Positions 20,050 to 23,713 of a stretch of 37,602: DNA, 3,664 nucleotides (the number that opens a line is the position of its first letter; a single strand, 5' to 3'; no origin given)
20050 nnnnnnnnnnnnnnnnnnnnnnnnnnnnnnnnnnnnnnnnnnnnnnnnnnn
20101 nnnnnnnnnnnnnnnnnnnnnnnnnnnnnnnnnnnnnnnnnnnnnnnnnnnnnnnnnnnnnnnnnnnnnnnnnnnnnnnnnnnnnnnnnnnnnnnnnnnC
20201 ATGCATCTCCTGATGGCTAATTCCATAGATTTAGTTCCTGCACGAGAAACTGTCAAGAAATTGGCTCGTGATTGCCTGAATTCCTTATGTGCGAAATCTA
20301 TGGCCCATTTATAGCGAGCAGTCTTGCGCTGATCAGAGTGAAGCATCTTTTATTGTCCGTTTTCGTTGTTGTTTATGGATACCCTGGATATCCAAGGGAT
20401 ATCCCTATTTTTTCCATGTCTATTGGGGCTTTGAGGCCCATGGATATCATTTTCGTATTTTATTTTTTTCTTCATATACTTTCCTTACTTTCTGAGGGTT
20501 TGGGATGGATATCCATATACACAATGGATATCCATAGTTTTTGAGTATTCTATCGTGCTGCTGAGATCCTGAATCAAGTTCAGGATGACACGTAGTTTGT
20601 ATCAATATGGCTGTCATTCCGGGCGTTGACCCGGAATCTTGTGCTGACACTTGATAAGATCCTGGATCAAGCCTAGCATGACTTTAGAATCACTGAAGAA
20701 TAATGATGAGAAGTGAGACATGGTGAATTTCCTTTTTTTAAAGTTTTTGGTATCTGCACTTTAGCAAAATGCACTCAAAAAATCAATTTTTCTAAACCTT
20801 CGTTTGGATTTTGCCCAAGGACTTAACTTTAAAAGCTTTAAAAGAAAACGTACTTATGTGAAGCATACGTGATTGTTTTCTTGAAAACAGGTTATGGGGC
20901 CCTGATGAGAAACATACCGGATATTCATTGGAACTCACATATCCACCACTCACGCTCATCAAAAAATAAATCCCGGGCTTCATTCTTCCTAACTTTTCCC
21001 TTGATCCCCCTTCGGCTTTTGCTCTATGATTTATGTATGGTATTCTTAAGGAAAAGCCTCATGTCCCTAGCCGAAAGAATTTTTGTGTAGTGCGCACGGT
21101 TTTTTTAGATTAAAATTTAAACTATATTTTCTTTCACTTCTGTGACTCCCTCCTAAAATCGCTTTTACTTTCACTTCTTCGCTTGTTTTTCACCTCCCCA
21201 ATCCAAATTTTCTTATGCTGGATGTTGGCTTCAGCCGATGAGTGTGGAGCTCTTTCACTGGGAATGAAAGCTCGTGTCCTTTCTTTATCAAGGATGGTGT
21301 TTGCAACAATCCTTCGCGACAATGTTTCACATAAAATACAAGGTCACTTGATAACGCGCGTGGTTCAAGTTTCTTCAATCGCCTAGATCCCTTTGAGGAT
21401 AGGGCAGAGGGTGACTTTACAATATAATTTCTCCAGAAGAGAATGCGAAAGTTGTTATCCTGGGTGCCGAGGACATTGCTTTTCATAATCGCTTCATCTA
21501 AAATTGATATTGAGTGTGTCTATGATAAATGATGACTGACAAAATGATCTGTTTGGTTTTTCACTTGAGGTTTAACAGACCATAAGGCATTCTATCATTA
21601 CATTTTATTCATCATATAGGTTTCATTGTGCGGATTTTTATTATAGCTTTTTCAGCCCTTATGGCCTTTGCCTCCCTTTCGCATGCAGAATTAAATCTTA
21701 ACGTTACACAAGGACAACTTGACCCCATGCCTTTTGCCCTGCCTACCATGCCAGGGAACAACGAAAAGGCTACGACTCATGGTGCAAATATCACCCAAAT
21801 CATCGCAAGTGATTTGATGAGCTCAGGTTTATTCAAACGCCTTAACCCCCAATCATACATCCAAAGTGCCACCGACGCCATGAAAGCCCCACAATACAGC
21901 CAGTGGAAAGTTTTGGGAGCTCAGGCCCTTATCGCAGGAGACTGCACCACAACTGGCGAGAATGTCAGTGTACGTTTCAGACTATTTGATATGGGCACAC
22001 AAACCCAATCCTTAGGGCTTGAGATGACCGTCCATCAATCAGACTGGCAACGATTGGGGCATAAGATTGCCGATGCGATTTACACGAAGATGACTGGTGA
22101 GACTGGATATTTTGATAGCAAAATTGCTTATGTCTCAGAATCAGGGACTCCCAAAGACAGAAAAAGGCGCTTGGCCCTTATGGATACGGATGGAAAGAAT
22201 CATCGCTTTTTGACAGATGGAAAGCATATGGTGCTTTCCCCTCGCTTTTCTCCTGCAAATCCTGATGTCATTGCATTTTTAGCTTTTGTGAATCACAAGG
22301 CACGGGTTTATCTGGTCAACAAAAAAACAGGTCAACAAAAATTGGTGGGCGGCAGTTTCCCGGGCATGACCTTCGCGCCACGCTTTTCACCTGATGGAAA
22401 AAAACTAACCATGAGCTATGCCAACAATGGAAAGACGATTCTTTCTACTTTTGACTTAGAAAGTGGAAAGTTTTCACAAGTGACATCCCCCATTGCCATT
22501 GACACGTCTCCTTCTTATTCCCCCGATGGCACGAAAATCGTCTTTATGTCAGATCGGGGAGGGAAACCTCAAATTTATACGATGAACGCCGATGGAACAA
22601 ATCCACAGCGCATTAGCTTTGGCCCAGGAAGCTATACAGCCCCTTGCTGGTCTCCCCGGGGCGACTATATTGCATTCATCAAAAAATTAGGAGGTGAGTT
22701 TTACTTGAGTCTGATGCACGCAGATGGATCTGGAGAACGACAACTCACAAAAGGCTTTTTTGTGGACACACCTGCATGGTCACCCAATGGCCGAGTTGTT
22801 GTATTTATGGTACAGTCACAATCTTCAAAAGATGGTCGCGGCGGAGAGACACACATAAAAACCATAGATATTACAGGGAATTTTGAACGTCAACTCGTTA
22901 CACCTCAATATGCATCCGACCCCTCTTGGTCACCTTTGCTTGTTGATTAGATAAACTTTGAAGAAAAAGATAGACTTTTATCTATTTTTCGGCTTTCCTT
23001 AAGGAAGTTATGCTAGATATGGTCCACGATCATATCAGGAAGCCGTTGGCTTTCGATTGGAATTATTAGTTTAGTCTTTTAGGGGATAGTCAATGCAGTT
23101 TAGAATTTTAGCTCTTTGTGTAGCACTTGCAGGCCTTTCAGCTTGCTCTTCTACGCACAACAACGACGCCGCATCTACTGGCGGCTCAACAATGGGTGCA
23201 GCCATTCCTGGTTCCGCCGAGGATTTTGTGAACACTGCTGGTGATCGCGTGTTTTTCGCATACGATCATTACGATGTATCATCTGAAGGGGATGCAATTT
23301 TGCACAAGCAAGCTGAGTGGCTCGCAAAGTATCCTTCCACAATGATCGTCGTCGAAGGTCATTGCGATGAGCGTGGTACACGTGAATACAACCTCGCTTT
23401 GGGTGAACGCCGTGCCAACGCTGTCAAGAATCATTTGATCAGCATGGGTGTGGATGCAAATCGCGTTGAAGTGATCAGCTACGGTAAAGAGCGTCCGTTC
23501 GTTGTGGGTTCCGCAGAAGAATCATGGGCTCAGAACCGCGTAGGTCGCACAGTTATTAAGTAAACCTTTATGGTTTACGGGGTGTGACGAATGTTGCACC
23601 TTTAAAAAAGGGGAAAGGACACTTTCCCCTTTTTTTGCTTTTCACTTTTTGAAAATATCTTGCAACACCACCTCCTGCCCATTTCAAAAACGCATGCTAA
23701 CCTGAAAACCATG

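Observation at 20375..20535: Six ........-type palindromes around an AT-rich core: iteron, operator or origin-like structure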

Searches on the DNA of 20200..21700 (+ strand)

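Call 31: search_rna_families(source=window, start=20200, end=21700, threshold=evalue, max_evalue=5)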
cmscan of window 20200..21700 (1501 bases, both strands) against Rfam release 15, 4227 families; matches with E-value up to 5: 2.
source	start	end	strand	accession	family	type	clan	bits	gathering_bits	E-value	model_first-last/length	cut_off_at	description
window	20698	20773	+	RF00493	snoU2-30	Gene; snRNA; snoRNA; CD-box;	-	20.4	60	0.75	1-70/70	no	Small nucleolar RNA U2-30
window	20733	20846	+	RF04206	MIR9555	Gene; miRNA;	-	20.4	119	1.5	1-137/137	no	MIR9555 microRNA precursor family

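Call 32: search_dna_similar(query=window:20261-21615:+, collection=plasmids, mode=distant, max_evalue=0.01, max_rows=10)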
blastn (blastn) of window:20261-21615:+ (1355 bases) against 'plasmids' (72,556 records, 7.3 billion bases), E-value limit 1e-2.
Records with a match: 1; places in all: 1; records where one place covers at least 80% of the query: 0.
Best place of each record, by identity: >=99% 1.
By first word of the organism name: Sulfurovum 1.
By predicted mobility (MOB-suite, as given by PLSDB): non-mobilizable 1.
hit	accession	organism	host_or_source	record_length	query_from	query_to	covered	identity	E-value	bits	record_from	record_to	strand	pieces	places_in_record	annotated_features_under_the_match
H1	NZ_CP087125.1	Sulfurovum mangrovi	Mangrove sediment,mangrove sediment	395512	302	330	2%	100.0%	7e-4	54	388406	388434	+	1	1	4Fe-4S dicluster domain-containing protein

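Call 33: search_dna_similar(query=window:20261-21615:+, collection=phages, mode=distant, max_evalue=0.01, max_rows=10)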
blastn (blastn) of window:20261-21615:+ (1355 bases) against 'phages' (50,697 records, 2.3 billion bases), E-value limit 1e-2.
No match.
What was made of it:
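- Tried and rejected: blastn of the inserted stretch against plasmids and phages (calls 32, 33).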

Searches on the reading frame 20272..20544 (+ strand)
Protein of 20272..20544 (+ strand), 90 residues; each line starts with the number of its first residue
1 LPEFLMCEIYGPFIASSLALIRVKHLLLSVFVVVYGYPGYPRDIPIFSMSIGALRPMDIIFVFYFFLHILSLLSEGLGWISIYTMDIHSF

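Call 16: search_protein_families(library=pfam, proteins=[window:20272-20544:+], max_evalue=0.01)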
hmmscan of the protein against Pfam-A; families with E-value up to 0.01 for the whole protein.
window:20272-20544:+ (90 aa): 0 families

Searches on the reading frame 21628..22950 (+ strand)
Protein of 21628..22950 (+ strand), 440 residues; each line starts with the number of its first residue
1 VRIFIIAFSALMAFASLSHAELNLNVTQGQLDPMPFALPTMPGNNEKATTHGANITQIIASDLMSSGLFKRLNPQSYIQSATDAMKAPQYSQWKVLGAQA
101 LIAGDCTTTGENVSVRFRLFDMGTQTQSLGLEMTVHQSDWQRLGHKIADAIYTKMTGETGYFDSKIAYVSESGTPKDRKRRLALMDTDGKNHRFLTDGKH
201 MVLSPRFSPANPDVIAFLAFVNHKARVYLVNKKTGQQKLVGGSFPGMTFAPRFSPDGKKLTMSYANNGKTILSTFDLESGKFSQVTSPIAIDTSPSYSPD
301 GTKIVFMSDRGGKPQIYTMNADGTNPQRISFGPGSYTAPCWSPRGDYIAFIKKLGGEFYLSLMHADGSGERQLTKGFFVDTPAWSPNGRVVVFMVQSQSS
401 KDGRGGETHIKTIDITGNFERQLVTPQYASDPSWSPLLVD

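Call 4: search_protein_families(library=pfam, proteins=[window:21628-22950:+])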
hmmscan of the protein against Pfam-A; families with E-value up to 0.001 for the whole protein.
window:21628-22950:+ (440 aa): 3 families
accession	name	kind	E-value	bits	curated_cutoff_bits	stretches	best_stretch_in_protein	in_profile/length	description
PF04052.18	TolB_N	-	1.5e-23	83.3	22.4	1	22-127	1-105/106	TolB amino-terminal domain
PF07676.18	PD40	-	9.7e-23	80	20.9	1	290-317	9-37/38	WD40-like Beta Propeller Repeat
PF00930.27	DPPIV_N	-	2.1e-09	37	22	1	151-266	232-349/354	Dipeptidyl peptidase IV (DPP IV) N-terminal region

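Call 66: find_homologous_proteins(query=window:21628-22950:+, max_evalue=1e-40)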
Query window:21628-22950:+ (440 aa): 7999 proteins with E <= 1e-40 among 8000 candidates; the best 120 are listed.
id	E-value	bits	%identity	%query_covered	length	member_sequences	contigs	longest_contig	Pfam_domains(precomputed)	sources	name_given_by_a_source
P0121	1.8e-276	935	100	93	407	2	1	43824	PF26549.1,PF00930.28,PF04052.19,PF26550.2,PF07676.19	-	-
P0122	7.0e-244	828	80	100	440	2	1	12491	PF26549.1,PF00930.28,PF04052.19,PF26550.2,PF19283.5,PF07676.19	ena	-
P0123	2.9e-223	760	77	96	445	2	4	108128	PF26549.1,PF00930.28,PF04052.19,PF26550.2,PF07676.19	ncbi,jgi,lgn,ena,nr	ncbi:MAG: Tol-Pal system protein TolB [Alphaproteobacteria bacterium]|nr:Tol-Pal system protein TolB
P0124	2.2e-212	724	70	100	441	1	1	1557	PF26549.1,PF00930.28,PF04052.19,PF26550.2,PF07676.19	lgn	-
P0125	6.3e-151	521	51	100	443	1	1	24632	PF26549.1,PF00930.28,PF04052.19,PF26550.2,PF07676.19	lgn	-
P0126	1.6e-143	497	51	96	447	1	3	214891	PF26549.1,PF00930.28,PF14583.13,PF04052.19,PF26550.2,PF07676.19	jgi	jgi:TolB protein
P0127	4.3e-142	492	50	96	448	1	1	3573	PF26549.1,PF00930.28,PF04052.19,PF26550.2,PF07676.19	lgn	-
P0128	4.5e-141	489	50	95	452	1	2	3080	PF26549.1,PF00930.28,PF23381.2,PF14583.13,PF04052.19,PF26550.2,PF07676.19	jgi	jgi:TolB protein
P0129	1.8e-140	487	50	95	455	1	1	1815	PF25174.2,PF26549.1,PF00930.28,PF23381.2,PF14583.13,PF04052.19,PF26550.2,PF07676.19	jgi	jgi:TolB protein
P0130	6.7e-140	485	50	99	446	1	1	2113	PF26549.1,PF00930.28,PF14583.13,PF04052.19,PF26550.2,PF07676.19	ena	-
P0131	1.1e-139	484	51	95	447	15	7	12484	PF26549.1,PF00930.28,PF14583.13,PF04052.19,PF26550.2,PF07676.19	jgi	jgi:TolB protein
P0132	1.5e-139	484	51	95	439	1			PF26549.1,PF00930.28,PF14583.13,PF04052.19,PF26550.2,PF07676.19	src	-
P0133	2.7e-139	483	50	98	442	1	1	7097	PF26549.1,PF00930.28,PF14583.13,PF04052.19,PF26550.2,PF07676.19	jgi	jgi:TolB protein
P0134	2.8e-139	483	52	95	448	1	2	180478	PF26549.1,PF00930.28,PF04052.19,PF26550.2,PF07676.19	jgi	jgi:TolB protein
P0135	3.5e-139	483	48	98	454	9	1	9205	PF26549.1,PF00930.28,PF04052.19,PF26550.2,PF07676.19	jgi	-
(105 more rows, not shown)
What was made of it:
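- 21628..22950 (+): tolB, the right neighbour. calls 4, 66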

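Call 67: find_encoding_contigs(protein=P0123, flank=8000, max_places=4)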
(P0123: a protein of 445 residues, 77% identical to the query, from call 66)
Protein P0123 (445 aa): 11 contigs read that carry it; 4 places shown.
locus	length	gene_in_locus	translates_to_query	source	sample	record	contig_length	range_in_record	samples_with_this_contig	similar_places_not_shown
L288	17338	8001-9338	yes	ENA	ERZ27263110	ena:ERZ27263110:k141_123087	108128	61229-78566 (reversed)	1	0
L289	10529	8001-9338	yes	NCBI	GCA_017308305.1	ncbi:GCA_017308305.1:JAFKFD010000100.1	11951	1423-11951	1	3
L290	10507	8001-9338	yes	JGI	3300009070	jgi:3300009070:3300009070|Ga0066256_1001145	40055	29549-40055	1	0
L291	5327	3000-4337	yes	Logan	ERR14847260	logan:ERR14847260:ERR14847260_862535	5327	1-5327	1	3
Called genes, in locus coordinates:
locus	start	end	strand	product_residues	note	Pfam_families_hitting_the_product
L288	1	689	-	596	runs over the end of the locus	PF00890:FAD_binding_2, PF07992:Pyr_redox_2 (faint), PF02910:Succ_DH_flav_C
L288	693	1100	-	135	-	PF01127:Sdh_cyt, PF05328:CybS (faint)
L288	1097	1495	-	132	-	PF01127:Sdh_cyt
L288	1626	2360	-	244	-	PF13175:AAA_15 (faint), PF13476:AAA_23 (faint), PF00005:ABC_tran, PF02463:SMC_N, PF13304:AAA_21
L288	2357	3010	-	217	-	PF00528:BPD_transp_1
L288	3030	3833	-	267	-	PF00497:SBP_bac_3, PF10613:Lig_chan-Glu_bd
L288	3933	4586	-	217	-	-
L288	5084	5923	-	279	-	PF12146:Hydrolase_4, PF00561:Abhydrolase_1, PF12697:Abhydrolase_6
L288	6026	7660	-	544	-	PF00005:ABC_tran, PF02463:SMC_N (faint), PF03193:RsgA_GTPase (faint), PF13555:AAA_29 (faint), PF01926:MMR_HSR1 (faint), PF05729:NACHT (faint), PF12848:ABC_tran_Xtn, PF00005:ABC_tran, +4 more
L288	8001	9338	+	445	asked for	PF04052:TolB_N, PF00930:DPPIV_N (faint), PF26550:Tricorn_2nd, PF26549:Tricorn_N, PF07676:PD40, PF26550:Tricorn_2nd (weak)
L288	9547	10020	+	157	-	PF00691:OmpA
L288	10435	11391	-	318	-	PF13737:DDE_Tnp_1_5, PF01609:DDE_Tnp_1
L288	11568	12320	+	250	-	-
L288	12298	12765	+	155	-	-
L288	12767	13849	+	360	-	-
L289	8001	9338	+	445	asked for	PF04052:TolB_N, PF00930:DPPIV_N (faint), PF26550:Tricorn_2nd, PF26549:Tricorn_N, PF07676:PD40, PF26550:Tricorn_2nd (weak)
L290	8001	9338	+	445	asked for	PF04052:TolB_N, PF00930:DPPIV_N (faint), PF26550:Tricorn_2nd, PF26549:Tricorn_N, PF07676:PD40, PF26550:Tricorn_2nd (weak)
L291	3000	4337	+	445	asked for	PF04052:TolB_N, PF00930:DPPIV_N (faint), PF26550:Tricorn_2nd, PF26549:Tricorn_N, PF07676:PD40, PF26550:Tricorn_2nd (weak)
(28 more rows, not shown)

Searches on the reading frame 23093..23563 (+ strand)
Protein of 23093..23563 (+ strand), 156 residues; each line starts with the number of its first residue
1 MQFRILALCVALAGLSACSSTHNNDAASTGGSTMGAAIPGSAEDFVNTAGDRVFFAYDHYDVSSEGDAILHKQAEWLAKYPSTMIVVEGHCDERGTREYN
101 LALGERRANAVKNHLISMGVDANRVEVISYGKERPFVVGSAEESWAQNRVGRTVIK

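Call 4: search_protein_families(library=pfam, proteins=[window:23093-23563:+])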
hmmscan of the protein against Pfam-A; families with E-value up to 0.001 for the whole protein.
window:23093-23563:+ (156 aa): 1 family
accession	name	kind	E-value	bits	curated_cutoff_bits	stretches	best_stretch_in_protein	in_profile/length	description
PF00691.25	OmpA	-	2e-20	73.4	27.2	1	54-149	1-98/98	OmpA family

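Call 47: find_encoding_contigs(protein=window:23093-23563:+, flank=6000, max_places=10)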
Protein window:23093-23563:+ (156 aa): 1 contig read that carries it; 1 place shown.
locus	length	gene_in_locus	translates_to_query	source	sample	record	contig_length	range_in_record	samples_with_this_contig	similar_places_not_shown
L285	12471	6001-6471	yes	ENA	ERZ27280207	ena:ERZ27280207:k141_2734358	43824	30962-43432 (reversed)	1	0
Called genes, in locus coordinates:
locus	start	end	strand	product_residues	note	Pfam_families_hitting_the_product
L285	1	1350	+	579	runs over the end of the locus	?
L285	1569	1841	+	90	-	PF00216:Bac_DNA_binding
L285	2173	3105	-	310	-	PF17773:UPF0176_N, PF00581:Rhodanese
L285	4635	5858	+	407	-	PF04052:TolB_N, PF00930:DPPIV_N (faint), PF26550:Tricorn_2nd, PF26549:Tricorn_N, PF07676:PD40, PF26550:Tricorn_2nd, PF26549:Tricorn_N (weak)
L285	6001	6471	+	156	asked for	PF00691:OmpA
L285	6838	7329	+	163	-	-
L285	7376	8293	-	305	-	PF14436:EndoU_bacteria (weak)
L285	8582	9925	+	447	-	PF00483:NTP_transferase, PF01128:IspD, PF12804:NTP_transf_3, PF25087:GMPPB_C (faint), PF00132:Hexapep, PF14602:Hexapep_2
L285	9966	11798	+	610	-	PF13230:GATase_4 (faint), PF13522:GATase_6, PF13537:GATase_7, PF01380:SIS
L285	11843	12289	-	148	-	-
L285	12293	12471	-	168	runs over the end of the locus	-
